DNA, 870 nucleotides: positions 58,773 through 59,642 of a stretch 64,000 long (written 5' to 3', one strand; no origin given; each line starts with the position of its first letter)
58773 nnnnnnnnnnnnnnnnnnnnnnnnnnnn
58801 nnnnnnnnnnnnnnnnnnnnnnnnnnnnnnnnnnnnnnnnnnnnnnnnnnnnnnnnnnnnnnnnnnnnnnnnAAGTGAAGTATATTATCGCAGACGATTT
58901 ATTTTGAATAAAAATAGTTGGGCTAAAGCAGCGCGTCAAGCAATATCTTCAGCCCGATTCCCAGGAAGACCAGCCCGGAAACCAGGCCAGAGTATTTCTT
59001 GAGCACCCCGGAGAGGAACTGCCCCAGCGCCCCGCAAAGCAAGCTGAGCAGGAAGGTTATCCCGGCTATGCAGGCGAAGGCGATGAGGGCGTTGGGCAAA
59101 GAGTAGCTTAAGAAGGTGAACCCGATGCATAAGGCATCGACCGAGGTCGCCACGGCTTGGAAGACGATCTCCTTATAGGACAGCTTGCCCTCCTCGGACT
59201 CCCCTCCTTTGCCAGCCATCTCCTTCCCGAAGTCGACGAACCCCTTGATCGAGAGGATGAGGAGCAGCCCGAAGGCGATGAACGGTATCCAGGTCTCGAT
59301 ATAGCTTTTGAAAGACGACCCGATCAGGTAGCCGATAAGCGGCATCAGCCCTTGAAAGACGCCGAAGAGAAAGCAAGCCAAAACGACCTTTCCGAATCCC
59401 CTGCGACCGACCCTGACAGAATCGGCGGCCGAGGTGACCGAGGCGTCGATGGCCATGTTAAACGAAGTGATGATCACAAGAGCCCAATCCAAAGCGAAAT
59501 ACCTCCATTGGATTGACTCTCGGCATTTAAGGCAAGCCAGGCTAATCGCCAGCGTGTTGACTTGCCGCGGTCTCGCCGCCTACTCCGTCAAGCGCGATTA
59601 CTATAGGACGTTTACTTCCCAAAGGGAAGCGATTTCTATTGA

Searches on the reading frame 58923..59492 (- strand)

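Call 73: search_protein_families(library=pfam, proteins=[window:58923-59492:-], max_evalue=0.0001)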
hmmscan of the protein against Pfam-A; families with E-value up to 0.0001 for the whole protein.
window:58923-59492:- (189 aa): 1 family
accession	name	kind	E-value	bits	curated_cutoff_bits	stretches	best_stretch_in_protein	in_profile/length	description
PF02659.21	Mntp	-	1.6e-28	99.8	24.4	1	36-184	7-152/152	Putative manganese efflux pump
